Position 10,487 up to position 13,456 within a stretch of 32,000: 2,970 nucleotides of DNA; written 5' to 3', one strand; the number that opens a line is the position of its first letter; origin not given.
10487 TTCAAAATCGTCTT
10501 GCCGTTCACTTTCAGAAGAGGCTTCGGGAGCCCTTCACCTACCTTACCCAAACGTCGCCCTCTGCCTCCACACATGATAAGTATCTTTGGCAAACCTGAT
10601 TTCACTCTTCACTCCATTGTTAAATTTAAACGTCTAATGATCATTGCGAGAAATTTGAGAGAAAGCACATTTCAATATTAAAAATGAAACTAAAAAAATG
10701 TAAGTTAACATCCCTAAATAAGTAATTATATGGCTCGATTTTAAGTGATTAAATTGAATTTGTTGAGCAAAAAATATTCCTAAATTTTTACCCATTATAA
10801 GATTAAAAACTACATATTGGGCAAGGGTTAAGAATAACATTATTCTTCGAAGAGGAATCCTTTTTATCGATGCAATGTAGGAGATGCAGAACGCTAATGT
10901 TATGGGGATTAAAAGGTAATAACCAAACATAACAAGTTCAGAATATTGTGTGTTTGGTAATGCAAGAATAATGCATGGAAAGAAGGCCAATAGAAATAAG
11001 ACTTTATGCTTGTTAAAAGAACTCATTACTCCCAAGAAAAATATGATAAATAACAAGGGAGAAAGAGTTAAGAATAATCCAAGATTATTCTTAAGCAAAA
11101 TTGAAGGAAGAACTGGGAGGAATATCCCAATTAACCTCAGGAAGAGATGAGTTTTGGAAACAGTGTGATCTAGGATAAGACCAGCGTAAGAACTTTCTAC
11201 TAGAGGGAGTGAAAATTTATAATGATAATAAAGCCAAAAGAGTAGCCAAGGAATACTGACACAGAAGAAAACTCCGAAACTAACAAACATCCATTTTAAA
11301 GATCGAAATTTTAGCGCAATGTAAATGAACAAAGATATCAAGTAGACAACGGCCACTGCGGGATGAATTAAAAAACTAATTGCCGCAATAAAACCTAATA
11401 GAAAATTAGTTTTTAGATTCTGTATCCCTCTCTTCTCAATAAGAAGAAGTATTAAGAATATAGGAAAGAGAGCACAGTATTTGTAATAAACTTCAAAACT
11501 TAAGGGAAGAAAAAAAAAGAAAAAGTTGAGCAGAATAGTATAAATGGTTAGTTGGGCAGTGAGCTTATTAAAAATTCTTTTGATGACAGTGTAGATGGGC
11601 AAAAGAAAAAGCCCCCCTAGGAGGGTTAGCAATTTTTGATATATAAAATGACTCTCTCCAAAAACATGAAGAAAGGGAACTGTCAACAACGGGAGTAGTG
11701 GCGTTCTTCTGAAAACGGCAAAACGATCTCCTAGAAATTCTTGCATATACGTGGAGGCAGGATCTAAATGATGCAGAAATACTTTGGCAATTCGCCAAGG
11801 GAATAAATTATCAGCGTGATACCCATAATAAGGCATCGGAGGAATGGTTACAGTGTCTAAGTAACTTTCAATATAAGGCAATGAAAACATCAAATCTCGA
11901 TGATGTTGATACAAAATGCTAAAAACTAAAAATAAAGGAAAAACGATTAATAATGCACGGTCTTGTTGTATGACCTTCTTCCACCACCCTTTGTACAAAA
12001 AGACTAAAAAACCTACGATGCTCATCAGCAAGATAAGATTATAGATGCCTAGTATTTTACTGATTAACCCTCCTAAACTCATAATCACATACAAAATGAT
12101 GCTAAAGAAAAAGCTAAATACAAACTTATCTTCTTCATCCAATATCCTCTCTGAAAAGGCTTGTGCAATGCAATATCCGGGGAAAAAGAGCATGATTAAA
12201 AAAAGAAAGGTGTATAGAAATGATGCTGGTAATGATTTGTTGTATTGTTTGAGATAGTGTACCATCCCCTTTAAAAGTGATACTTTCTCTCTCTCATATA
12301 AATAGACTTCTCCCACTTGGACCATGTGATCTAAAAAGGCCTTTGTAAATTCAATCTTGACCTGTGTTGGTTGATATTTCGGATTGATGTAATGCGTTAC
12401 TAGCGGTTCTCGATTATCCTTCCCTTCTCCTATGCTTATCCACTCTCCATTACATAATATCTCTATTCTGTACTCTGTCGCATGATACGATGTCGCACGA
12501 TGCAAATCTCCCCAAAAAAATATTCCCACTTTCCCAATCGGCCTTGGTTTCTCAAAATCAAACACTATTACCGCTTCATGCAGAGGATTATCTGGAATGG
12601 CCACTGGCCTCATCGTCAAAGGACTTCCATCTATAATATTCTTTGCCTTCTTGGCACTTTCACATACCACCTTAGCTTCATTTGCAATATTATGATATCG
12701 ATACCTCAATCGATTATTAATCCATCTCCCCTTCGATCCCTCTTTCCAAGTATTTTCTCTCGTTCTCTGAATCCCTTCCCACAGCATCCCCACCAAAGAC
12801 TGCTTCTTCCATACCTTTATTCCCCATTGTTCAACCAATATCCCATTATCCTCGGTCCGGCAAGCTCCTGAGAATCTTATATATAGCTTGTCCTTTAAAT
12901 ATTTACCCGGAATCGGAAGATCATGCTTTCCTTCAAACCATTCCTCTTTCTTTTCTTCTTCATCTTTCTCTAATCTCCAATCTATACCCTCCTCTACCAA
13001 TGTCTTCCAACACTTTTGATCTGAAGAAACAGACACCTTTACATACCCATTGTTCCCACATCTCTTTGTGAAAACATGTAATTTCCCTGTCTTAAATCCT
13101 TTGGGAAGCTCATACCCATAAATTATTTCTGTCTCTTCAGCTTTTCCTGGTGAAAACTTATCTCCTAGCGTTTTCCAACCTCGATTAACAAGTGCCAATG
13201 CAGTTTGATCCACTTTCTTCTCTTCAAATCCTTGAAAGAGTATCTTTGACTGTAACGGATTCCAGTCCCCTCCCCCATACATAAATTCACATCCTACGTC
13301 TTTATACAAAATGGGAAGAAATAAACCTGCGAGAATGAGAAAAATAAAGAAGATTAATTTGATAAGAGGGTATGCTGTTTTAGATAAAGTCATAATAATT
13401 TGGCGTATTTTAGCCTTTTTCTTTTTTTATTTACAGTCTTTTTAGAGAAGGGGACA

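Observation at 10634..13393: Unassigned protein architecture: signal-anchor, novel ~200-aa domain, discoidin-like domain and a ~530-aa multi-TM module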

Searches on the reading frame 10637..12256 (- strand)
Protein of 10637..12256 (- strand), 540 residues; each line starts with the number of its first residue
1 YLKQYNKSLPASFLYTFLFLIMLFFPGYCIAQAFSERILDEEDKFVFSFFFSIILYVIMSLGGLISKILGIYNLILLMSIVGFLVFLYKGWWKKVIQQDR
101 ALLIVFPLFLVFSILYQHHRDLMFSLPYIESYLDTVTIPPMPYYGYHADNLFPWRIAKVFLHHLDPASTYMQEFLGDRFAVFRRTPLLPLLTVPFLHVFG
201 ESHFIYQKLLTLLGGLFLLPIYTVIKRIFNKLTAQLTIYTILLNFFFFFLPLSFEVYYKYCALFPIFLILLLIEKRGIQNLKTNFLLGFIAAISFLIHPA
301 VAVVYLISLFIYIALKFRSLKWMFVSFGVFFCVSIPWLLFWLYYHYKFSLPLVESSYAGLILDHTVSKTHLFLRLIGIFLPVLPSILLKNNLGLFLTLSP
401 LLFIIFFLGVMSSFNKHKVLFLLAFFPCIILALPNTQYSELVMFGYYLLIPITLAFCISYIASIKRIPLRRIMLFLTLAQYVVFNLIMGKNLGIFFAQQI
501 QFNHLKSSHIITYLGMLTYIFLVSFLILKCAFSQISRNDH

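Call 51: predict_structure(alignment_id=A4)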
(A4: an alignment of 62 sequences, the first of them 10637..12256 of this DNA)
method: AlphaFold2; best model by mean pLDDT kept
length: 540 residues; sequences in the alignment: 62
mean_pLDDT: 88.0   pTM: 0.91
mean pLDDT of the five models: 88.0, 87.2, 86.5, 85.8, 85.2
residues with pLDDT >= 90: 336; 70-90: 148; 50-70: 49; < 50: 7
segments of 3 or more residues with pLDDT < 50: 1-3
pLDDT, mean of each block of 10 residues (from residue 1): 65 96 98 91 97 98 97 98 98 96 94 89 84 84 64 93 93 89 91 97 94 95 97 96 83 74 96 88 96 95 95 93 95 94 88 69 77 88 57 87 96 95 93 75 90 97 94 93 87 60 70 82 87 63
secondary structure, 60 per line:
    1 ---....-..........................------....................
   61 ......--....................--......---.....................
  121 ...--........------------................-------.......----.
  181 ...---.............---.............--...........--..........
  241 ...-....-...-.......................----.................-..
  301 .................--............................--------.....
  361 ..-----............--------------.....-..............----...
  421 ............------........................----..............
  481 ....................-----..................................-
elements in order: H4-7 H9-34 H41-66 H69-88 H91-96 H100-123 H126-133 H146-161 H169-175 H180-183 H187-199 H203-215 H218-228 H231-243 H245-248 H254-276 H281-297 H299-317 H320-347 H356-362 H368-379 H394-398 H400-413 H418-432 H439-462 H467-500 H506-539

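Call 53: fold_search(model_id=the predicted structure, library=pdb)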
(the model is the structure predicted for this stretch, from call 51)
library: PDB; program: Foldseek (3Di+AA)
matches with E <= 10: 194; with E <= 0.001: 0
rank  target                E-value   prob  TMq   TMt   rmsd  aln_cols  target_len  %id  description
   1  5f15                  3.2e-03  1.00  0.40  0.40  12.2       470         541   12  Crystal Structure of ArnT from Cupriavidus metallidurans bound to Undecaprenyl phosphate (released 2016-02-17)
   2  5ezm                  5.1e-03  1.00  0.42  0.43  11.7       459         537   12  Crystal Structure of ArnT from Cupriavidus metallidurans in the apo state (released 2016-02-17)
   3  9s6t_A                6.4e-03  1.00  0.44  0.49   6.5       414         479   14  Ternary cryo-EM structure of chicken ALG12 with Dol25-PP-GlcNAc2Man7, Dol25-P-Man, and Fab (released 2026-03-18)
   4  3wak                  7.8e-03  1.00  0.36  0.25  16.5       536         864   12  Crystal structure of the Archaeoglobus fulgidus oligosaccharyltransferase (O29867_ARCFU) in the apo form (released 2013-10-30)
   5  5gmy_A                9.5e-03  1.00  0.37  0.25  15.3       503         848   13  Crystal structure of the Archaeoglobus fulgidus oligosaccharyltransferase (O29867_ARCFU) tethered with an acceptor pep (released 2017-02-01)
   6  5ogl_A                1.5e-02  1.00  0.40  0.32  14.8       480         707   14  Structure of bacterial oligosaccharyltransferase PglB in complex with an acceptor peptide and an lipid-linked oligosac (released 2017-10-25)
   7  3waj                  1.6e-02  1.00  0.36  0.26  14.5       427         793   14  Crystal structure of the Archaeoglobus fulgidus oligosaccharyltransferase (O29867_ARCFU) complex with Zn and sulfate (released 2013-10-30)
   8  6gxc_A                1.6e-02  1.00  0.41  0.33  12.5       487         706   14  Bacterial oligosaccharyltransferase PglB in complex with an inhibitory peptide and a reactive lipid-linked oligosaccha (released 2018-11-14)
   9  8b6l_I                1.8e-02  1.00  0.39  0.32  14.8       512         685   11  Subtomogram average of the human Sec61-TRAP-OSTA-translocon (released 2022-12-07)
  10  9s6s_A                2.1e-02  1.00  0.38  0.38  11.9       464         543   13  Ternary cryo-EM structure of human ALG9 with Dol25-PP-GlcNAc2Man6, Dol25-P-Man and Fab (released 2026-03-18)
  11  8agb_A                2.3e-02  1.00  0.40  0.34  16.2       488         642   12  Structure of yeast oligosaccharylransferase complex with lipid-linked oligosaccharide bound (released 2022-12-07)
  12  7e9s_A                2.3e-02  1.00  0.36  0.24  17.0       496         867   13  Archaeal oligosaccharyltransferase AglB from Archaeoglobus fulgidus in complex with an inhibitory peptide and a dolich (released 2021-09-08)
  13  9i5k_A                2.7e-02  1.00  0.40  0.43   9.0       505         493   13  Structure of the Chaetomium thermophilum Pmt4 homodimer (C2 symmetry) (released 2025-12-24)
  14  7oci_F                2.7e-02  1.00  0.40  0.35  12.6       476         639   13  Cryo-EM structure of yeast Ost6p containing oligosaccharyltransferase complex (released 2022-02-16)
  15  8agc_A                2.7e-02  1.00  0.37  0.30  14.5       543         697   12  Structure of yeast oligosaccharylransferase complex with lipid-linked oligosaccharide and non-acceptor peptide bound (released 2022-12-07)
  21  8if8_C                1.1e-01  0.97  0.34  0.31  15.9       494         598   10  Arabinosyltransferase AftA (released 2023-05-31)
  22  8if8_B                1.2e-01  0.98  0.34  0.31  15.5       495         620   11  Arabinosyltransferase AftA (released 2023-05-31)
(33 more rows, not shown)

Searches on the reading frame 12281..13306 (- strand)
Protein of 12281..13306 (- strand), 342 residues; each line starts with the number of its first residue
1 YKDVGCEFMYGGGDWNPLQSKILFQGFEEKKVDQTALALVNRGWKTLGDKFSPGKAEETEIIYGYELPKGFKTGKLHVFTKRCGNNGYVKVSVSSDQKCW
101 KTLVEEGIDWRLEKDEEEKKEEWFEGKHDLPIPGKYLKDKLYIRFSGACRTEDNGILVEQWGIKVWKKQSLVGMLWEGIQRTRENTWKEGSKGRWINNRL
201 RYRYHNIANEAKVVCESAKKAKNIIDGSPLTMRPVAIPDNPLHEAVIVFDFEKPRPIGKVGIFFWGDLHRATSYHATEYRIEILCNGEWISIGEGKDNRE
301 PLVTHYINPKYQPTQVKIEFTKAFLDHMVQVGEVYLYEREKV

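Call 20: find_homologous_proteins(query=window:12281-13306:-, max_evalue=0.1)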
Query seq(342 aa): 1149 candidates shared short words with the query, none scored E <= 0.1.
